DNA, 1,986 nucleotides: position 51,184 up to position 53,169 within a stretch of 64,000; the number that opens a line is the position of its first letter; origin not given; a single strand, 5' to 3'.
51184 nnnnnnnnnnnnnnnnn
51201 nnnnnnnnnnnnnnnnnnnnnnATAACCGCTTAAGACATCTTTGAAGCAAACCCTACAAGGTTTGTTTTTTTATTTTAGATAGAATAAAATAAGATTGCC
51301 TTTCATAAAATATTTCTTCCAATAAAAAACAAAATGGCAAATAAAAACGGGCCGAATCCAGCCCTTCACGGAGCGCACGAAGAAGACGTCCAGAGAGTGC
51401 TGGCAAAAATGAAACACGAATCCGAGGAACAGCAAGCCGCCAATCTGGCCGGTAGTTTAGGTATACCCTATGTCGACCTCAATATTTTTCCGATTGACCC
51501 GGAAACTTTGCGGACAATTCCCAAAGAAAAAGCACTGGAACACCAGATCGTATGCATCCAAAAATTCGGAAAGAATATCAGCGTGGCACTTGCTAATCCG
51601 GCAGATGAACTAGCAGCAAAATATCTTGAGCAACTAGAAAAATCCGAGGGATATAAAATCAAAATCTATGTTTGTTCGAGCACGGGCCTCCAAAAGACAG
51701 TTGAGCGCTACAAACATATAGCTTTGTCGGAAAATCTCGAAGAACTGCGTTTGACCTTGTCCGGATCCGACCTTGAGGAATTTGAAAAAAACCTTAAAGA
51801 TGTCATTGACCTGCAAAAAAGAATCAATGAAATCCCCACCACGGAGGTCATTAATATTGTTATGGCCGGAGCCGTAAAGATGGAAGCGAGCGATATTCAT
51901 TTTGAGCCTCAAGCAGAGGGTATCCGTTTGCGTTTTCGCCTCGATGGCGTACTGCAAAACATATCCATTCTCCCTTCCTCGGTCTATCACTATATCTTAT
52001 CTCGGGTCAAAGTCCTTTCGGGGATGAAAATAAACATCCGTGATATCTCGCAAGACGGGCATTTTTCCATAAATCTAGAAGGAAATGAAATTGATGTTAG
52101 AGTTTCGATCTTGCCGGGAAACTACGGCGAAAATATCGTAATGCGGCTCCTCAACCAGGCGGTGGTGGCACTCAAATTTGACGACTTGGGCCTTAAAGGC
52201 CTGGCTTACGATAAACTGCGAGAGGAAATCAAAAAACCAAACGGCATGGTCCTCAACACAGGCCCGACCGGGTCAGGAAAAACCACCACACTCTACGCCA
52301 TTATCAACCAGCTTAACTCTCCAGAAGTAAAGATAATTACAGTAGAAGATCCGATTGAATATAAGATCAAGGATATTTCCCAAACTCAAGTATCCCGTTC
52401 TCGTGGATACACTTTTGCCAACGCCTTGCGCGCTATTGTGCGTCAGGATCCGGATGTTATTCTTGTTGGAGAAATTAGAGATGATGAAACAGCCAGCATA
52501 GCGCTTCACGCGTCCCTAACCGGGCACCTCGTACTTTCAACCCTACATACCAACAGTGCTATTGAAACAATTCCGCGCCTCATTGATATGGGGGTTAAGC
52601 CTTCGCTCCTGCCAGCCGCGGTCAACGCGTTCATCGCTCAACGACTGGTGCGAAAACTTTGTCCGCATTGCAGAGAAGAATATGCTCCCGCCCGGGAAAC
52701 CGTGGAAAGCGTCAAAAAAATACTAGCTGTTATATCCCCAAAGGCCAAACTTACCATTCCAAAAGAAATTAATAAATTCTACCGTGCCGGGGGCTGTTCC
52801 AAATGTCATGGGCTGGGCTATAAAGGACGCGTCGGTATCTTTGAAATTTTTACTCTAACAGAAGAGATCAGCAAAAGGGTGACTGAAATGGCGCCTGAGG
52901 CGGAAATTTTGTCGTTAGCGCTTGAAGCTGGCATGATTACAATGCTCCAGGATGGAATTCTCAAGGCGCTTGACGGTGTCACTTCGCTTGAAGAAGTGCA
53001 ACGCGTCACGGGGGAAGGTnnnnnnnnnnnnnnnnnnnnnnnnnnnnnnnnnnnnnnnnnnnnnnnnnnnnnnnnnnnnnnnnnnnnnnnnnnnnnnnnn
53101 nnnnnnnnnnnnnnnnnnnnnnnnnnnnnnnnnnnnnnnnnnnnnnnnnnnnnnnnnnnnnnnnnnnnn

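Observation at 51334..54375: Tandem-duplicated PilB/GspE secretion ATPase encoded as a single 1013-aa polypeptide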

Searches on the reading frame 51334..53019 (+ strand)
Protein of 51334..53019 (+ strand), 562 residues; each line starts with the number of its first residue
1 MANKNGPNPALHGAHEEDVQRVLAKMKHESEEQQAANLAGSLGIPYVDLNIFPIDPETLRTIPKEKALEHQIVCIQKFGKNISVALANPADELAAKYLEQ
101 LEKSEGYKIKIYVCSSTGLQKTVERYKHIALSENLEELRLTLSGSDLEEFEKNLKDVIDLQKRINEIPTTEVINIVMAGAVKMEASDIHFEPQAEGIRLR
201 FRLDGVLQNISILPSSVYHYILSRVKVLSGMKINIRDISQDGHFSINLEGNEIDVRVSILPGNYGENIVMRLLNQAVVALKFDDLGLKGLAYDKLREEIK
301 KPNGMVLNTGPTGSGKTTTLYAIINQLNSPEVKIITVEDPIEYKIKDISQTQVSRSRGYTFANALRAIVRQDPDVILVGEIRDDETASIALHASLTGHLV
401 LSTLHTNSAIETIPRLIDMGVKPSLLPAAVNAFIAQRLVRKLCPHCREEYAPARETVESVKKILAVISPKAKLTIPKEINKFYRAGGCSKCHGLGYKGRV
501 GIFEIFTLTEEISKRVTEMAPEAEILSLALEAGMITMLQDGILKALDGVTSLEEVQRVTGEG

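Call 24: search_solved_structures(query=window:51334-53019:+, max_evalue=1e-30, show_alignments=2)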
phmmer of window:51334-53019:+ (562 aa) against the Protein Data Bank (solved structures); distinct sequences matched with E-value up to 1e-30: 19.
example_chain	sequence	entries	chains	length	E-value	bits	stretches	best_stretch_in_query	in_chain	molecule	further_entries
5zfr_A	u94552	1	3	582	7.6e-114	384.5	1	25-559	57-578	Type IV pilus biogenesis ATPase PilB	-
3jc8_Ba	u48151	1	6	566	4.4e-113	382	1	34-556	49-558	Type IV-A pilus assembly ATPase PilB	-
6olj_C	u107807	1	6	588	7.7e-113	381.2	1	23-559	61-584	Type IV pilus biogenesis ATPase PilB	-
5tsg_B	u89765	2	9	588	1.4e-112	380.3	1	23-559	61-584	Type IV pilus biogenesis ATPase PilB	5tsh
6f8l_G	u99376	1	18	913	1.6e-104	353.7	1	32-558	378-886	Type IV pilus assembly protein PilF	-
4pht_A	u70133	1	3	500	6.1e-100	338.6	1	143-561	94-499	General secretory pathway protein E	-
4kss_A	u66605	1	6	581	6.3e-100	338.6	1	157-561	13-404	Type II secretion system protein E, hemolysin-coregulated protein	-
4ksr_A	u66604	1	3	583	6.8e-100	338.5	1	157-561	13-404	Type II secretion system protein E, Hemolysin-coregulated protein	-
1p9r_A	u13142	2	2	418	3.7e-99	336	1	152-557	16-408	General secretion pathway protein E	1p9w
5oiu_A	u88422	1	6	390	2.6e-95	323.4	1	171-557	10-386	Type IV pilus assembly protein PilF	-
5it5_F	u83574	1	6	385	4.1e-95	322.7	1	176-557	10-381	ATP binding motif-containing protein PilF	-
6ejf_A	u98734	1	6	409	4.4e-95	322.6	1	176-558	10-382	Type IV pilus assembly protein PilF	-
6ojx_A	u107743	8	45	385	1.3e-34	123.1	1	279-426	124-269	Twitching motility pilus retraction ATPase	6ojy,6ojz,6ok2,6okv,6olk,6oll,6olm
3jvu_A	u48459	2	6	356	2.2e-34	122.3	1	176-441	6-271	Twitching mobility protein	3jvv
5zfq_A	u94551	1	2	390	4.4e-34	121.3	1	280-420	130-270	Twitching motility pilus retraction protein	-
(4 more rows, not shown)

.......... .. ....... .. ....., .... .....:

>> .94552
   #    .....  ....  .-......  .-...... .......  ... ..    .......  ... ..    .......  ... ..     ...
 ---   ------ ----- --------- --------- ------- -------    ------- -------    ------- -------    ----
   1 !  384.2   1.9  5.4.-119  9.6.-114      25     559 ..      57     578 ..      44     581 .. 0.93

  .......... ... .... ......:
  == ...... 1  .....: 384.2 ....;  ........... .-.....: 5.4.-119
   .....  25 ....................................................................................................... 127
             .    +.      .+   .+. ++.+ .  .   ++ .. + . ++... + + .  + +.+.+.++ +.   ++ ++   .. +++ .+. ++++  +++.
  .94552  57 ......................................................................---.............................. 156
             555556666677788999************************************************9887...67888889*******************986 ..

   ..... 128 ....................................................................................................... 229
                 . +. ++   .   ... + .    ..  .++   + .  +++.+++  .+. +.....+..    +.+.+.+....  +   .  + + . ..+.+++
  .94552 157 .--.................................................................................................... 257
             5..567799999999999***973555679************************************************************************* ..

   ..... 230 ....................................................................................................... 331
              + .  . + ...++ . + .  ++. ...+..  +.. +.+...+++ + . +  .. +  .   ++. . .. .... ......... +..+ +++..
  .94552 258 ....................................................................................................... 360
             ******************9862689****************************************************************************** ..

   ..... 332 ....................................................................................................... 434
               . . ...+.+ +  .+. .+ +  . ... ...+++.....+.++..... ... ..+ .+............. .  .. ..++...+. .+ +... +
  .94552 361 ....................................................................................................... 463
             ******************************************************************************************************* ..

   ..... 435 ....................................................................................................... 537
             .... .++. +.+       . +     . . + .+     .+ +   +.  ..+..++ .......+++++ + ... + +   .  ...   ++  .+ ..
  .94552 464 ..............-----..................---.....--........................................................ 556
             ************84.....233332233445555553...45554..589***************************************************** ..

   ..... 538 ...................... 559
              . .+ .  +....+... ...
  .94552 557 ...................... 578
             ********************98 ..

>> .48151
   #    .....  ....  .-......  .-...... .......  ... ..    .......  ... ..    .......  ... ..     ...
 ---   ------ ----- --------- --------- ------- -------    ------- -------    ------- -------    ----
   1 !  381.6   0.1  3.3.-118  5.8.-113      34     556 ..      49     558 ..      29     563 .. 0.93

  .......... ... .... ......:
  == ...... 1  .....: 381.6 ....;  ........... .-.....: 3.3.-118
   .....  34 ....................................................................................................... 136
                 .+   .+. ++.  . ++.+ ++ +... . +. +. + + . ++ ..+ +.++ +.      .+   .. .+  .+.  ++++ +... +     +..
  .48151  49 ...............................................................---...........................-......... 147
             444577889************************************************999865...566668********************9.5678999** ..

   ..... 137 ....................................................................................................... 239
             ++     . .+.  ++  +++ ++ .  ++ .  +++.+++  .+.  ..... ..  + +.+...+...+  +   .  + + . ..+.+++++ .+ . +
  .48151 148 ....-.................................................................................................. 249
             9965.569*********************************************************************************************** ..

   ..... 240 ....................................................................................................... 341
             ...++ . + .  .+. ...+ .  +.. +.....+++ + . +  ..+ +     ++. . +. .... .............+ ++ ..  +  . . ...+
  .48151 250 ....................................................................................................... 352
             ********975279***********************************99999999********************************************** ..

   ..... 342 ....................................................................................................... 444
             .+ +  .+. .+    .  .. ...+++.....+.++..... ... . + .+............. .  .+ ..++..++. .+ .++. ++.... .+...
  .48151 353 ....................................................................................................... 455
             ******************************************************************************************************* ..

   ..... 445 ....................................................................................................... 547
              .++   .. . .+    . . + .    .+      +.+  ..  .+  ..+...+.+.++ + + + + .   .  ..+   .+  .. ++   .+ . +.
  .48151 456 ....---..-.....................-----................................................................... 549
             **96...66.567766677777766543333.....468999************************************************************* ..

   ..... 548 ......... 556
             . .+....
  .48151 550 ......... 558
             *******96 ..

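Call 50: search_protein_families(library=ncbifam, proteins=[window:51334-53016:+], max_evalue=1e-30)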
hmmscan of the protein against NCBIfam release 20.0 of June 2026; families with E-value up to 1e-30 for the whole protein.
window:51334-53016:+ (561 aa): 6 families
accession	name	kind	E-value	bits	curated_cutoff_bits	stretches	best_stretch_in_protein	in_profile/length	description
TIGR02538.1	type_IV_pilB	equivalog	2.6e-151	505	675.65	1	15-559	27-562/564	type IV-A pilus assembly ATPase PilB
TIGR02533.1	type_II_gspE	equivalog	6.1e-149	496.8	630.25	1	61-559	3-486/486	type II secretion system ATPase GspE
NF007755.0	PRK10436.1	equivalog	9.1e-127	423.5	617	1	69-560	16-460/465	type II secretion system protein GspE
NF053534.1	T4PilAsmATPsTfpB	equivalog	7.9e-119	397.6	850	1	31-559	65-582/584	type IV pilus assembly ATPase TfpB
NF041000.1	ATPase_ComGA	equivalog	3e-71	239.5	300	1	176-440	3-266/267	competence type IV pilus ATPase ComGA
TIGR01420.1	pilT_fam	subfamily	7.8e-58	196.3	319.1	1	175-440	4-269/343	PilT/PilU family type 4a pilus ATPase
